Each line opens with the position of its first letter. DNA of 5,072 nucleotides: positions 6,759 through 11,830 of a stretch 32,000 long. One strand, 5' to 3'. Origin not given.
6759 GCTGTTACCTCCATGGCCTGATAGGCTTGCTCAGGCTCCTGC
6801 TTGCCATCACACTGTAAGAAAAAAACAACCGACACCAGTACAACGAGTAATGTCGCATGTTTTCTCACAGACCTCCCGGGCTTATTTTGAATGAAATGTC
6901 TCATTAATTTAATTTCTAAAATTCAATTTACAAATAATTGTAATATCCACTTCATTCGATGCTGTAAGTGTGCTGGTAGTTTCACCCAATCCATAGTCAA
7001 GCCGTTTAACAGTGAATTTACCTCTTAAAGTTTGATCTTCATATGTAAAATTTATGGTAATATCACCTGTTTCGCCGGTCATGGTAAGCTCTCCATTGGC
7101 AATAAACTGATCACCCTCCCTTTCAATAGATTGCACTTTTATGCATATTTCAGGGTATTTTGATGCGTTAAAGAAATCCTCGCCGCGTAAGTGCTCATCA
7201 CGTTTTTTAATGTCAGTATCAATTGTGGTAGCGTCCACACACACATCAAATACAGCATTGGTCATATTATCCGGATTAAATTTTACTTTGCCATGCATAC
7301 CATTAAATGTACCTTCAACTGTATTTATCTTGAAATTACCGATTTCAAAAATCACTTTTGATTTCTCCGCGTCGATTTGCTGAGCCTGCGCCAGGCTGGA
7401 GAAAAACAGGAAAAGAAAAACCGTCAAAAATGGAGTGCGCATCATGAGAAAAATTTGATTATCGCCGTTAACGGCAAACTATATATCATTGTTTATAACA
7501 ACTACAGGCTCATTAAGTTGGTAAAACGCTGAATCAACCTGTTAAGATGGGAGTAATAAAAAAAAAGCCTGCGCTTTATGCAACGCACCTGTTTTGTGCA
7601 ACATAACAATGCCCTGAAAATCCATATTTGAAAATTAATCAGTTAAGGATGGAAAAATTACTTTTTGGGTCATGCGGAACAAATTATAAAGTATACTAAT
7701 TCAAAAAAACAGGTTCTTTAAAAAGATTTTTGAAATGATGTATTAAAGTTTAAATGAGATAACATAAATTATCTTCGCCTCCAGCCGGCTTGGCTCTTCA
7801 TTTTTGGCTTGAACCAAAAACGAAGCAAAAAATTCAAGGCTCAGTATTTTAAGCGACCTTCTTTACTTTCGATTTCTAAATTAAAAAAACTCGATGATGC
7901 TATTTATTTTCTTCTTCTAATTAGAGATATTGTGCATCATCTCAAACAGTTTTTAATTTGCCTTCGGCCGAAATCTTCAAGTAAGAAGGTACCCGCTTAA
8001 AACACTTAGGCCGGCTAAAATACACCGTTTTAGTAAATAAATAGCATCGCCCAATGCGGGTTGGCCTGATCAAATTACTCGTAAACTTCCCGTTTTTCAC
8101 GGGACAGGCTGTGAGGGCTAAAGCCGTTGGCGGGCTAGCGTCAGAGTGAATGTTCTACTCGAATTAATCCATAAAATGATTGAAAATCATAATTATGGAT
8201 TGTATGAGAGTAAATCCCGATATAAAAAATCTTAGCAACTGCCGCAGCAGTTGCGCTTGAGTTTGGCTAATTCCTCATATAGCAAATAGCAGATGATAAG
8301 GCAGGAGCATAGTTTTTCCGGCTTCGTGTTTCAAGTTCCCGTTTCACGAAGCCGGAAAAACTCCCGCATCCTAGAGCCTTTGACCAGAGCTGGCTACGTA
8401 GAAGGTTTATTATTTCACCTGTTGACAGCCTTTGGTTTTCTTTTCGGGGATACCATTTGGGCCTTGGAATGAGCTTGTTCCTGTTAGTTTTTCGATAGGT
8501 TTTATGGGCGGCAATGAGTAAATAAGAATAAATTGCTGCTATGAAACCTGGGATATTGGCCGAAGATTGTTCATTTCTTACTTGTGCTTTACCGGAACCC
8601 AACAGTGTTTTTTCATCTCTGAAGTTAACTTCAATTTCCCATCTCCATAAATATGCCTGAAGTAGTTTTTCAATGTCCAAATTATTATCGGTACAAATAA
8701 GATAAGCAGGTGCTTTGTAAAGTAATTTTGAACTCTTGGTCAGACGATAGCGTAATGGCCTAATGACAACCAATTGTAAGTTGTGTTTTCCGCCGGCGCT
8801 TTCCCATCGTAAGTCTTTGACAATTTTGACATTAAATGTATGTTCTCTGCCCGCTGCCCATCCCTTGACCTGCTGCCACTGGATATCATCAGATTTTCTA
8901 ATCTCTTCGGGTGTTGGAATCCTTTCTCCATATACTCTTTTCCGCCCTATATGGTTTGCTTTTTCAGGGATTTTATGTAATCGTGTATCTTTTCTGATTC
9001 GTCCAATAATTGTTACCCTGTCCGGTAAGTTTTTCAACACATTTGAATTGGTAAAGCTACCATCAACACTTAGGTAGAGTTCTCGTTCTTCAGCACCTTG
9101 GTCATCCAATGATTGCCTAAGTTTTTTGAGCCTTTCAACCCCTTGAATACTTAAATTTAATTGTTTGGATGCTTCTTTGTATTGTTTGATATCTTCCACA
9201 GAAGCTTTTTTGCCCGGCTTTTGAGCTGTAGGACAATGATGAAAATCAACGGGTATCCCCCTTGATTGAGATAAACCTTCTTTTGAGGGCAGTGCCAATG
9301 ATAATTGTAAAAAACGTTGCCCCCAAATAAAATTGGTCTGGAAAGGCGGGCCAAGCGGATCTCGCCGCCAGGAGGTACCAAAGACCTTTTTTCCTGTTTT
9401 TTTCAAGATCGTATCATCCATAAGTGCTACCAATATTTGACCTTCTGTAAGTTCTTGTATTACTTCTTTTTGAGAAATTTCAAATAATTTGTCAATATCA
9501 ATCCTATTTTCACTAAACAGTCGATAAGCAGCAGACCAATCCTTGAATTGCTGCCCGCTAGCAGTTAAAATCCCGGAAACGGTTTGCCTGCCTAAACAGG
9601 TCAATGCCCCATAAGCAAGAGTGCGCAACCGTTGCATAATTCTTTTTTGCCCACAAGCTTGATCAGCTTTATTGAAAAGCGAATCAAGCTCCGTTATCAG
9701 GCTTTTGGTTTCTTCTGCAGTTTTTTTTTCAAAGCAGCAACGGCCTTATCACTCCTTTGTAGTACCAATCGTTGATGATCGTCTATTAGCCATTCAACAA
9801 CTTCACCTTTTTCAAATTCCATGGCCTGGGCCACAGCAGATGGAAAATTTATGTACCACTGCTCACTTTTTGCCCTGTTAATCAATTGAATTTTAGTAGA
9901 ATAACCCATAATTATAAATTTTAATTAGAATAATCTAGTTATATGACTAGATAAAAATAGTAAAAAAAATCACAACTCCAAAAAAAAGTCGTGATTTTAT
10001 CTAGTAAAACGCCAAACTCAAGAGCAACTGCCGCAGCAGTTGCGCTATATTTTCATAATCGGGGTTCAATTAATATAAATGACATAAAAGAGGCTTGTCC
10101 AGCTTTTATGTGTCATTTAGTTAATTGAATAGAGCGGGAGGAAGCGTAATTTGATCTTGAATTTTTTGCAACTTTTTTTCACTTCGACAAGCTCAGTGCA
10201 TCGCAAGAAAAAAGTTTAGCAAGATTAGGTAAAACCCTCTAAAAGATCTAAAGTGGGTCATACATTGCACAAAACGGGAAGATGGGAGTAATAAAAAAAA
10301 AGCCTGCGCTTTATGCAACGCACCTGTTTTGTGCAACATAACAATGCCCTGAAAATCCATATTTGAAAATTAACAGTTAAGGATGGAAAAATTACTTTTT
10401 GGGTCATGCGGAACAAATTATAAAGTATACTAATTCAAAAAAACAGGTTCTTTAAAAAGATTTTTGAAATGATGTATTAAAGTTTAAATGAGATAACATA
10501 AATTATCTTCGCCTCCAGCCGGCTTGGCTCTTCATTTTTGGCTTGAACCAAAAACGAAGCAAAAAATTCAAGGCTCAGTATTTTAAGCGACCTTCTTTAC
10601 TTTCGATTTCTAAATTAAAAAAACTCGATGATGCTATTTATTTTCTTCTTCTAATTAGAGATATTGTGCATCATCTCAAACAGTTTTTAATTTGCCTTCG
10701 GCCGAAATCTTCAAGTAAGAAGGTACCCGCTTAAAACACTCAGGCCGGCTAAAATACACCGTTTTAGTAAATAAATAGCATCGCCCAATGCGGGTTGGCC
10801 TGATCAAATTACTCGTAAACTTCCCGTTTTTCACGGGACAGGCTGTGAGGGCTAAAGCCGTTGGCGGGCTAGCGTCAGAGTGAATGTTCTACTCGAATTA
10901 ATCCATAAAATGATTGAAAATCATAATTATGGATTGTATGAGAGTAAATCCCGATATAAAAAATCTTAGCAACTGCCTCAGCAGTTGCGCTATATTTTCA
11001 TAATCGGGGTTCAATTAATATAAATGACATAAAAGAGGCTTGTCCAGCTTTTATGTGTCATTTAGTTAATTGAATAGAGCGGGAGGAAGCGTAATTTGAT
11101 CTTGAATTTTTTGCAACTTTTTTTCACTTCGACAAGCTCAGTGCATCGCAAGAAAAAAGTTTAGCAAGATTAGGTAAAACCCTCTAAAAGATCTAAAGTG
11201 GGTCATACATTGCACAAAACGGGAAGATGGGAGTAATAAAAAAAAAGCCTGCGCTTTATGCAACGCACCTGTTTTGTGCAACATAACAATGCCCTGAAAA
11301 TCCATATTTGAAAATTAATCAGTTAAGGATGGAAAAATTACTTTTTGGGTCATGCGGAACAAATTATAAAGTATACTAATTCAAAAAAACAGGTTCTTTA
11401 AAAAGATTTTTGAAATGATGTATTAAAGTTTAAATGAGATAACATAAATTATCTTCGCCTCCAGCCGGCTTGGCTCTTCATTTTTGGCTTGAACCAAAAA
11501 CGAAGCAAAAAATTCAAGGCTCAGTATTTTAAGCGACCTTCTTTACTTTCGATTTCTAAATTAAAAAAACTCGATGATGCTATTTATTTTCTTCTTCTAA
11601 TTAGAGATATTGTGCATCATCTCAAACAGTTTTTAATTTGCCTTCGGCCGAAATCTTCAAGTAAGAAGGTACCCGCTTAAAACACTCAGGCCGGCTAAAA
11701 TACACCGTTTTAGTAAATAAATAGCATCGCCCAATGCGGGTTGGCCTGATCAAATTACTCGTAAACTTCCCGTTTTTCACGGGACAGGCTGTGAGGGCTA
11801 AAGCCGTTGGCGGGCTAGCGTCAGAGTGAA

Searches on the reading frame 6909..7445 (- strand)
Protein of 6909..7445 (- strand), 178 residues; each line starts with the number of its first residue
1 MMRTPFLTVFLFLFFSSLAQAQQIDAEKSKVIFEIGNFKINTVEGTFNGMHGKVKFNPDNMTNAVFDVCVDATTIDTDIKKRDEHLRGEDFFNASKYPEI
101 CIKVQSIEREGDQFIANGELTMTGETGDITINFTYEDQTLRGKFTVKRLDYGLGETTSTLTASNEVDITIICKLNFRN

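Call 11: find_encoding_contigs(protein=window:6909-7445:-, flank=10000, max_places=10)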
Protein window:6909-7445:- (178 aa): no gene with exactly this product is on record in the collection.

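Call 45: find_homologous_proteins(query=window:6909-7445:-, max_evalue=1e-60)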
Query window:6909-7445:- (178 aa): 5 proteins with E <= 1e-60 among 83 candidates.
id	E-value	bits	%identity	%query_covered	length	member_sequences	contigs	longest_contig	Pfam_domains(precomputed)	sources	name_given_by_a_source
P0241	8.4e-101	353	88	100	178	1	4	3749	PF04264.19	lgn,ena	-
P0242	1.7e-100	352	93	97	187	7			PF04264.19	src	-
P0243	1.1e-86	307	80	98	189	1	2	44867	PF04264.19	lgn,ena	-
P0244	3.7e-62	227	61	98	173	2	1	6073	PF04264.19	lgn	-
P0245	7.2e-61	223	57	97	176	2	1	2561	PF04264.19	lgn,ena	-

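Call 46: find_encoding_contigs(protein=P0241, flank=10000, max_places=6)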
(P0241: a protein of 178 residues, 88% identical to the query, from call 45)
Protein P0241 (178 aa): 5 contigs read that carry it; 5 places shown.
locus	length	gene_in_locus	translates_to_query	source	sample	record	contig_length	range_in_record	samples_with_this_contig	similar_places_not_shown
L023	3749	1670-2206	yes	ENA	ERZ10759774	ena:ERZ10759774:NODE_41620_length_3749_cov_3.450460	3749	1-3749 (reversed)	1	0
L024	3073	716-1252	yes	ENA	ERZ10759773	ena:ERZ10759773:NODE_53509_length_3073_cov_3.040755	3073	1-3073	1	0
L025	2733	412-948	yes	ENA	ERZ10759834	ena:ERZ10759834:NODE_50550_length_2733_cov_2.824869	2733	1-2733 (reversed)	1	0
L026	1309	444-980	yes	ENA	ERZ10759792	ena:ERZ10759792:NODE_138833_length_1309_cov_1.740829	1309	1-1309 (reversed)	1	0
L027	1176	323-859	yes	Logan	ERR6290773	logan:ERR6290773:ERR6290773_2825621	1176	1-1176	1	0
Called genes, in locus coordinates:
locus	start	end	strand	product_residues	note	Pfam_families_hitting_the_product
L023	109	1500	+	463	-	PF00890:FAD_binding_2 (weak), PF01134:GIDA (faint), PF07992:Pyr_redox_2, PF12831:FAD_oxidored (weak), PF13738:Pyr_redox_3, PF00070:Pyr_redox, PF02737:3HCDH_N (weak), PF02852:Pyr_redox_dim, +4 more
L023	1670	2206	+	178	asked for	PF04264:YceI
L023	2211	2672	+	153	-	-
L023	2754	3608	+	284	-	PF05552:MS_channel_1st_1 (weak), PF21088:MS_channel_1st (weak), PF00924:MS_channel_2nd, PF21082:MS_channel_3rd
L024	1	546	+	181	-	?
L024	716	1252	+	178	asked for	PF04264:YceI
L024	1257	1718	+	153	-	-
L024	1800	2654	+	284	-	PF05552:MS_channel_1st_1 (weak), PF21088:MS_channel_1st (weak), PF00924:MS_channel_2nd, PF21082:MS_channel_3rd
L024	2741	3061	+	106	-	PF00072:Response_reg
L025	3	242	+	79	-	?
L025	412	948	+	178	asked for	PF04264:YceI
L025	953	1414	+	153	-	-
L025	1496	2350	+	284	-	PF05552:MS_channel_1st_1 (weak), PF21088:MS_channel_1st (weak), PF00924:MS_channel_2nd, PF21082:MS_channel_3rd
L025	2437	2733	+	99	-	?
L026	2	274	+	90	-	?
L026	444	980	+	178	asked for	PF04264:YceI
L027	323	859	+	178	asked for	PF04264:YceI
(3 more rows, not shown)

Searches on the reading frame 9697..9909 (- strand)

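Call 8: search_protein_families(library=pfam, proteins=[window:9697-9909:-], max_evalue=0.1)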
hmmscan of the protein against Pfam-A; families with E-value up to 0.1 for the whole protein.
window:9697-9909:- (70 aa): 2 families
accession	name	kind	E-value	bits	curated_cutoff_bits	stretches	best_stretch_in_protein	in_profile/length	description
PF04014.23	MazE_antitoxin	-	0.0054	17.1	24.7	1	23-52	13-42/48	Antidote-toxin recognition MazE, bacterial antitoxin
PF20731.2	RE_NgoFVII_C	-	0.086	13.3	23.8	1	14-63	40-90/131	NgoFVII C-terminal B3-like DNA-binding domain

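Call 9: search_protein_families(library=ncbifam, proteins=[window:9697-9909:-], max_evalue=0.1)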
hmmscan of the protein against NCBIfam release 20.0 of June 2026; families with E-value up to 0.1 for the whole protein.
window:9697-9909:- (70 aa): 0 families

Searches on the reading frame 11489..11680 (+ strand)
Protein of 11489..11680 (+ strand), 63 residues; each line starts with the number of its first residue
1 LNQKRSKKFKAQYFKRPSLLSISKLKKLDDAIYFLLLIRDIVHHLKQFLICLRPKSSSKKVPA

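Call 64: search_protein_families(library=pfam, proteins=[window:11489-11680:+], max_evalue=1)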
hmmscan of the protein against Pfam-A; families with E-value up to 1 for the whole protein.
window:11489-11680:+ (63 aa): 0 families
